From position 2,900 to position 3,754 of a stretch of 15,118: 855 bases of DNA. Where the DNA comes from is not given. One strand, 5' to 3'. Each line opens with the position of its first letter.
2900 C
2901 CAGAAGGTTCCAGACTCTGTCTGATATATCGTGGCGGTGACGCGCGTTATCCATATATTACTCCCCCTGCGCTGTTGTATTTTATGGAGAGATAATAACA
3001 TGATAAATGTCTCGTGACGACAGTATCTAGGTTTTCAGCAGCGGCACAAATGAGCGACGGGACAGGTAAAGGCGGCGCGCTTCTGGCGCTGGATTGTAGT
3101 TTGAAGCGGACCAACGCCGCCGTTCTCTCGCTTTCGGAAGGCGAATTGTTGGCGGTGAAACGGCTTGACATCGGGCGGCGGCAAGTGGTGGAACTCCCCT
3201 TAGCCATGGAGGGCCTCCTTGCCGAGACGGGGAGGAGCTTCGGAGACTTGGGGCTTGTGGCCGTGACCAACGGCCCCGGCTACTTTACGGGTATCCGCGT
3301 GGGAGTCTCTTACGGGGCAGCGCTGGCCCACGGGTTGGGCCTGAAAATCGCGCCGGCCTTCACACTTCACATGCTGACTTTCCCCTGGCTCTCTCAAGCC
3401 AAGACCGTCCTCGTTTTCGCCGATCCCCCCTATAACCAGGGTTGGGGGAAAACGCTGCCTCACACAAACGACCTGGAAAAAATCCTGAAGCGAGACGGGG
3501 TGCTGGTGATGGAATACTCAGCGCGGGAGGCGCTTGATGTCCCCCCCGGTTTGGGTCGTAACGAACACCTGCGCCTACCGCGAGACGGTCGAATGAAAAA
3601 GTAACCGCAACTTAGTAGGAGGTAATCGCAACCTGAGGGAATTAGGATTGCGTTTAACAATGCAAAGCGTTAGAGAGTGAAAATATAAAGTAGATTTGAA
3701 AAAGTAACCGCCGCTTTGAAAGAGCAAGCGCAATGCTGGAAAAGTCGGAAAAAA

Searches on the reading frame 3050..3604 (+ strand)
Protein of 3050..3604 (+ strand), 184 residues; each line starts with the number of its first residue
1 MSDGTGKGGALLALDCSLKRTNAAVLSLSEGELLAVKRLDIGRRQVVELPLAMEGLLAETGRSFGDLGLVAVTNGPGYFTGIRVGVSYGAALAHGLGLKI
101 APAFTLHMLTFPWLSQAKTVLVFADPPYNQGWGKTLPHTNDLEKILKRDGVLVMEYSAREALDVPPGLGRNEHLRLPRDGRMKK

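Call 7: search_protein_families(library=pfam, proteins=[window:3050-3604:+], max_evalue=0.01)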
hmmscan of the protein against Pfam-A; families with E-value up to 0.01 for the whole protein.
window:3050-3604:+ (184 aa): 2 families
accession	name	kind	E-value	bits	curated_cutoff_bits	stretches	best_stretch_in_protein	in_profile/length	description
PF00814.31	TsaD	-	7.7e-12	45.9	24.8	1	46-111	30-95/264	tRNA N6-adenosine threonylcarbamoyltransferase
PF03602.21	Cons_hypoth95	-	0.0026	17.9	24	1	118-163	113-159/182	Conserved hypothetical protein 95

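Call 8: search_protein_families(library=ncbifam, proteins=[window:3050-3604:+], max_evalue=0.01)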
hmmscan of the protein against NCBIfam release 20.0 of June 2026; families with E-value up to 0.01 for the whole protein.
window:3050-3604:+ (184 aa): 4 families
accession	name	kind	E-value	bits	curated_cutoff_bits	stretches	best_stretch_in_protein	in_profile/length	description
TIGR03725.1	T6A_YeaZ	equivalog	2.3e-21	76.7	69.3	1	11-125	1-115/212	tRNA (adenosine(37)-N6)-threonylcarbamoyltransferase complex dimerization subunit type 1 TsaB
TIGR03723.1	T6A_TsaD_YgjD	equivalog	8.9e-06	25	296.1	1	43-102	47-106/314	tRNA (adenosine(37)-N6)-threonylcarbamoyltransferase complex transferase subunit TsaD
TIGR00095.1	TIGR00095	equivalog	0.0032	17.1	117.5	1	116-162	120-168/194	16S rRNA (guanine(966)-N(2))-methyltransferase RsmD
TIGR03722.2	arch_KAE1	equivalog_domain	0.0083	15.3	375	1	51-103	52-104/323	KEOPS complex N(6)-L-threonylcarbamoyladenine synthase Kae1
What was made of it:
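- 3050..3412 (+): tsaB' remnant: the N-terminal ~118 codons only. TIGR03725 positions 1-115 of 212 (call 8).
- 3413..3590 (+): 'rsmD remnant: the last third of the gene, including the DPPY motif, fused in frame to tsaB'. An extra C in the C7 run at 3541-3547 then shifts the frame. The ORF ends at 3604. RsmD profile positions 120-168 of 194, far below the cutoff (call 8).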

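Call 12: find_homologous_proteins(query=window:3050-3604:+)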
Query window:3050-3604:+ (184 aa): 107 proteins with E <= 0.001 among 932 candidates.
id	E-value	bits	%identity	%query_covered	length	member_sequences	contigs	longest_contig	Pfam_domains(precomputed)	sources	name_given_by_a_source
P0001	1.4e-116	405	100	100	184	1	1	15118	PF00814.32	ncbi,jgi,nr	ncbi:MAG: tRNA (adenosine(37)-N6)-threonylcarbamoyltransferase complex dimerization subunit type 1 T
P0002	4.3e-56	208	84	66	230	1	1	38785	PF00814.32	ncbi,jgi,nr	ncbi:MAG: tRNA (adenosine(37)-N6)-threonylcarbamoyltransferase complex dimerization subunit type 1 T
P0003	3.1e-44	169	73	61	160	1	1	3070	PF00814.32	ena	-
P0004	1.8e-41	160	67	67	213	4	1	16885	PF00814.32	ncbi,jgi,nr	ncbi:MAG: tRNA (adenosine(37)-N6)-threonylcarbamoyltransferase complex dimerization subunit type 1 T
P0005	1.2e-37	148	65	62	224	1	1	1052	PF00814.32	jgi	jgi:tRNA threonylcarbamoyladenosine biosynthesis protein TsaB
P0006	1.9e-37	147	65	61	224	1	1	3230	PF00814.32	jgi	jgi:tRNA threonylcarbamoyl adenosine modification protein YeaZ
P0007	2.7e-37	146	66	60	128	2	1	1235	PF00814.32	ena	-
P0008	6.2e-37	145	65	62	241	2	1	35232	PF00814.32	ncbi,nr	ncbi:MAG: tRNA (adenosine(37)-N6)-threonylcarbamoyltransferase complex dimerization subunit type 1 T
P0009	1.2e-36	144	63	61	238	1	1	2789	PF00814.32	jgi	jgi:tRNA threonylcarbamoyladenosine biosynthesis protein TsaB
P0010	3.0e-36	143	63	61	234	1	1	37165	PF00814.32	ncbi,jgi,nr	ncbi:MAG: tRNA (adenosine(37)-N6)-threonylcarbamoyltransferase complex dimerization subunit type 1 T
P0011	3.4e-36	143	64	61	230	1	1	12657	PF00814.32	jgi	jgi:tRNA threonylcarbamoyl adenosine modification protein YeaZ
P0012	6.3e-36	142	65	60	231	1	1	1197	PF00814.32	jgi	jgi:tRNA threonylcarbamoyl adenosine modification protein YeaZ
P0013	8.8e-36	141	64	62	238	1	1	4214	PF00814.32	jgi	jgi:tRNA threonylcarbamoyladenosine biosynthesis protein TsaB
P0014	1.3e-35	141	65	60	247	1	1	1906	PF00814.32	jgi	jgi:tRNA threonylcarbamoyl adenosine modification protein YeaZ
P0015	5.6e-35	139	68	58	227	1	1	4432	PF00814.32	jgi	jgi:tRNA threonylcarbamoyladenosine biosynthesis protein TsaB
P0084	5.7e-16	77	85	25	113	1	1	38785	PF03602.22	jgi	jgi:16S rRNA G966 N2-methylase RsmD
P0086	9.7e-16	76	85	25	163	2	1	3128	PF03602.22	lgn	-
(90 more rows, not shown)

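Call 13: find_encoding_contigs(protein=P0002, flank=10000, max_places=4)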
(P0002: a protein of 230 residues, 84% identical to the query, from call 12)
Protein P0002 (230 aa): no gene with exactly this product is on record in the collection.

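Call 14: find_encoding_contigs(protein=P0001, flank=10000, max_places=4)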
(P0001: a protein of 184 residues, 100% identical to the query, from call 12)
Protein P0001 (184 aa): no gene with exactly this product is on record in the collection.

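Call 15: list_cluster_members(proteins=[P0001, P0002, P0084, P0004, P0086])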
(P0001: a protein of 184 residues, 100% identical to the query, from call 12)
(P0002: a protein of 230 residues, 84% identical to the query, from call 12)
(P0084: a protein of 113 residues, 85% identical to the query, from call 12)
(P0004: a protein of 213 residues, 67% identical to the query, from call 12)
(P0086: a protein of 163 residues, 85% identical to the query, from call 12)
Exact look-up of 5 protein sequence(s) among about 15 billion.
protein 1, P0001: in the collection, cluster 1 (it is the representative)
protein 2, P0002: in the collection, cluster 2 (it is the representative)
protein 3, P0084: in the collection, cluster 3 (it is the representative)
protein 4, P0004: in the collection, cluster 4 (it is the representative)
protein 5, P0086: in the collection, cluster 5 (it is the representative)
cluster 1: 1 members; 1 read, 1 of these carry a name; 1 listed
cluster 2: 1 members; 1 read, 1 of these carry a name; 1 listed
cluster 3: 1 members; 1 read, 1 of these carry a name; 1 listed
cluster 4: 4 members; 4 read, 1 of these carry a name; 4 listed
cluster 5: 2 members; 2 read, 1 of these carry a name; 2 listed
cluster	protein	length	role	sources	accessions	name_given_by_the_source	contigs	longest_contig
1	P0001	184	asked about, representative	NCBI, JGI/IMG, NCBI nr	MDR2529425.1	MAG: tRNA (adenosine(37)-N6)-threonylcarbamoyltransferase complex dimerization subunit ... | tRNA threonylcarbamoyl adenosine modification protein YeaZ | tRNA (adenosine(37)-N6)-threonylcarbamoyltransferase complex dimerization subunit type 1 ...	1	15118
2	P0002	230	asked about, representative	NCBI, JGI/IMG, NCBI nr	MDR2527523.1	MAG: tRNA (adenosine(37)-N6)-threonylcarbamoyltransferase complex dimerization subunit ... | tRNA threonylcarbamoyladenosine biosynthesis protein TsaB | tRNA (adenosine(37)-N6)-threonylcarbamoyltransferase complex dimerization subunit type 1 ...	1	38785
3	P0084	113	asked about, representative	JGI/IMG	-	16S rRNA G966 N2-methylase RsmD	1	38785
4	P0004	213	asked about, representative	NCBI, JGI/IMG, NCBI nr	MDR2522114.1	MAG: tRNA (adenosine(37)-N6)-threonylcarbamoyltransferase complex dimerization subunit ... | tRNA threonylcarbamoyladenosine biosynthesis protein TsaB | tRNA (adenosine(37)-N6)-threonylcarbamoyltransferase complex dimerization subunit type 1 ...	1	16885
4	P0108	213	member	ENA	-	-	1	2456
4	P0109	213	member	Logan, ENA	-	-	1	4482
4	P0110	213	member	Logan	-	-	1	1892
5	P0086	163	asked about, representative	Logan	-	-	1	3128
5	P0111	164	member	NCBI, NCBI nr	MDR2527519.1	MAG: RsmD family RNA methyltransferase [Synergistaceae bacterium] | RsmD family RNA methyltransferase [Synergistaceae bacterium]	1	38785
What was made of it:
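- On TsaB (TIGR03725, t6A complex dimerisation subunit): This explains why the public annotation calls it TsaB (call 15), but the score comes from the N-terminal half alone.
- The window is a whole 15-kb MAG contig (calls 12, 15).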

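Call 17: find_encoding_contigs(protein=P0084, flank=10000, max_places=4)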
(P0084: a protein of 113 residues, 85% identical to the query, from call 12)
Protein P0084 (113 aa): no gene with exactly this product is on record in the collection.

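Call 18: find_encoding_contigs(protein=P0086, flank=10000, max_places=4)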
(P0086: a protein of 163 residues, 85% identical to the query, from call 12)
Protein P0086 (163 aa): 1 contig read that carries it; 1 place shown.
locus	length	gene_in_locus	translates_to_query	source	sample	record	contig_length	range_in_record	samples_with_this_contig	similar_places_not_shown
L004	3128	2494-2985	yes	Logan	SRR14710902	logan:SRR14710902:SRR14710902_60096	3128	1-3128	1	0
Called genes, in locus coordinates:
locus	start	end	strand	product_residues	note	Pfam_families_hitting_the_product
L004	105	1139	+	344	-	PF03599:CdhD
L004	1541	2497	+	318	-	PF05175:MTS (weak), PF24675:NpmA, PF02390:Methyltransf_4, PF13649:Methyltransf_25, PF13847:Methyltransf_31 (weak)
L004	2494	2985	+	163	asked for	PF03602:Cons_hypoth95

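Call 19: find_encoding_contigs(protein=P0109, flank=10000, max_places=4)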
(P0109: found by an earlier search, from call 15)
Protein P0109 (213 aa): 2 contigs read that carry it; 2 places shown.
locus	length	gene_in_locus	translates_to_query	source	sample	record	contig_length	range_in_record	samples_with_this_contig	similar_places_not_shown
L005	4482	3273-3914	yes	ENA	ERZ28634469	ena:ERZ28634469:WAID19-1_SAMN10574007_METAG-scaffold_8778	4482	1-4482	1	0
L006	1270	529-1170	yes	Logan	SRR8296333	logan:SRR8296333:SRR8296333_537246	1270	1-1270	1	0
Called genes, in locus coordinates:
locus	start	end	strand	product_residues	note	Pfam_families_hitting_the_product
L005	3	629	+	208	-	?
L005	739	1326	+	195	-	PF02525:Flavodoxin_2, PF03358:FMN_red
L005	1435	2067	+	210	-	PF04961:FTCD_C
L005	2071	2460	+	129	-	PF01648:ACPS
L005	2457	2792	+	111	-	-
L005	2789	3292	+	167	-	PF02367:TsaE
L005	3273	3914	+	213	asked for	PF00814:TsaD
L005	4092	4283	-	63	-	PF12797:Fer4_2, PF12838:Fer4_7 (faint), PF13237:Fer4_10 (weak), PF14697:Fer4_21 (faint), PF00037:Fer4, PF13459:Fer4_15, PF13370:Fer4_13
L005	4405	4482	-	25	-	?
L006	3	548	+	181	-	?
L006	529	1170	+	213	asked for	PF00814:TsaD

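Call 20: find_encoding_contigs(protein=P0003, flank=10000, max_places=4)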
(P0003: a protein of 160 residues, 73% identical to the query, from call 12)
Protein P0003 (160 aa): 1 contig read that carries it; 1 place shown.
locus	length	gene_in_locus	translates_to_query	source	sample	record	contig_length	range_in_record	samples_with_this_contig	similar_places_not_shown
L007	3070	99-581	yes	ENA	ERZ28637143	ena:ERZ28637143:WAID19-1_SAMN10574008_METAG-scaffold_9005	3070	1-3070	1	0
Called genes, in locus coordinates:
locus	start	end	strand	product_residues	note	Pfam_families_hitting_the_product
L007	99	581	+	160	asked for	PF00814:TsaD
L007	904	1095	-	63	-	PF12797:Fer4_2, PF12838:Fer4_7 (faint), PF13237:Fer4_10 (weak), PF14697:Fer4_21 (faint), PF00037:Fer4, PF13459:Fer4_15, PF13370:Fer4_13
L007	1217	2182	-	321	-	PF08666:SAF (weak), PF13144:ChapFlgA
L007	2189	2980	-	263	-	PF00460:Flg_bb_rod, PF22692:LlgE_F_G_D1, PF06429:Flg_bbr_C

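Call 29: find_related_loci(query=window:3050-3604:+, collection=metagenome_contigs, flank=10000)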
Query window:3050-3604:+ (184 aa) in metagenome_contigs; peptide patterns used: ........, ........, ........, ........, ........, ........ (x = any residue, [..] = any of these).
267 stretches matched a pattern; 57 encode a relative of the query (tblastn E <= 1e-3); 57 distinct loci.
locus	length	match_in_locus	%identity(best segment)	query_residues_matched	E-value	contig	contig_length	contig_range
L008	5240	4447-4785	62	11-124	2e-38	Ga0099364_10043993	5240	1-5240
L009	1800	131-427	63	11-111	1e-34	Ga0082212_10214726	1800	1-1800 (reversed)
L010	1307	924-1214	67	11-109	4e-35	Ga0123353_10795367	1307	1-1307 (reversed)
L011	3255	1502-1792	63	11-109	3e-34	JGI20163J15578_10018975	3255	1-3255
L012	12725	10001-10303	59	8-110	1e-33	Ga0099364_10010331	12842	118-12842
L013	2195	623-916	62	11-110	2e-33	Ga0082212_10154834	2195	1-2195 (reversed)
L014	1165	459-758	61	11-112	2e-34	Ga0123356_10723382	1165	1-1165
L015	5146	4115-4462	57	8-124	2e-33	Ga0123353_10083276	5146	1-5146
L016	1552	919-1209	63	11-109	1e-33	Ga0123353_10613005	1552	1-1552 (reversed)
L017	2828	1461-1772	60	11-116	2e-33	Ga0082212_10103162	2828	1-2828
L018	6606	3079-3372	63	11-110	4e-33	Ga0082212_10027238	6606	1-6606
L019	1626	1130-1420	65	11-109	1e-33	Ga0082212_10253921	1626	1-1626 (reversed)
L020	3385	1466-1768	58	8-110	1e-32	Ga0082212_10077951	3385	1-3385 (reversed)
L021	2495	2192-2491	61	8-109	1e-31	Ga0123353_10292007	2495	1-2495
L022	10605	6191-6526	58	11-124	6e-31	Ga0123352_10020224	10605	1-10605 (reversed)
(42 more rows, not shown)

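Call 71: search_solved_structures(query=window:3050-3604:+, max_evalue=0.001, show_alignments=1)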
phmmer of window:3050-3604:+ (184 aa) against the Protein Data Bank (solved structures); distinct sequences matched with E-value up to 0.001: 10.
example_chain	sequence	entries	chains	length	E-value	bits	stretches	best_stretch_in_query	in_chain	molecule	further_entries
3r6m_A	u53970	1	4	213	2.6e-06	30.6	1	11-107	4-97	YeaZ, resuscitation promoting factor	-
1okj_A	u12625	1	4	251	2.7e-06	30.6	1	29-119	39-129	TRNA THREONYLCARBAMOYLADENOSINE BIOSYNTHESIS PROTEIN TSAB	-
4wq4_C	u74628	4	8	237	3.4e-06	30.3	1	49-119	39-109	tRNA threonylcarbamoyladenosine biosynthesis protein TsaB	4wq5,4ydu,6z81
3zet_A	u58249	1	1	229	3.8e-06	30.1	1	48-118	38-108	PUTATIVE M22 PEPTIDASE YEAZ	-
2gel_A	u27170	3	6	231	3.9e-06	30.1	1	48-118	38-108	Putative Gram negative resuscitation promoting factor | PUTATIVE M22 PEPTIDASE YEAZ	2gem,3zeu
13fn_B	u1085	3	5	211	0.00018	24.6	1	25-108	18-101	tRNA threonylcarbamoyladenosine biosynthesis protein TsaB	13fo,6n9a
6nak_A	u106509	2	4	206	0.00024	24.2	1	27-108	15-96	tRNA threonylcarbamoyladenosine biosynthesis protein TsaB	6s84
2a6a_A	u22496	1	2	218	0.00027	24.1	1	27-108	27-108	hypothetical protein TM0874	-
4y0w_A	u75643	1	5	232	0.00031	23.9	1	10-100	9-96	YeaZ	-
5br9_A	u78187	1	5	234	0.00031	23.9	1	10-100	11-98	Uncharacterized protein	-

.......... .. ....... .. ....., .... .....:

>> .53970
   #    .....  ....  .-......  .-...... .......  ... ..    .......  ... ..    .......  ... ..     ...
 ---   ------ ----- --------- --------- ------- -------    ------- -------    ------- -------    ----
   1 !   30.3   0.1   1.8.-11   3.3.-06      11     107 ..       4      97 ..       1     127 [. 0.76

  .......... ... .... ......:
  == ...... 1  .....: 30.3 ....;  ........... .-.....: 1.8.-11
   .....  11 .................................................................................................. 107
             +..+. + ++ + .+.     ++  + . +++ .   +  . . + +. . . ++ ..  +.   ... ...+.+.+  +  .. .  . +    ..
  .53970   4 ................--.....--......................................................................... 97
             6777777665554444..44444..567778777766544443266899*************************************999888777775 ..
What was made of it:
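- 3050..3412 (+): Solved TsaB chains of 206-251 aa are matched only in their first ~97-129 residues (call 71).
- On TsaB (TIGR03725, t6A complex dimerisation subunit): Solved TsaB/YeaZ chains of 206-251 aa are matched only in their first ~97-129 residues (call 71).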
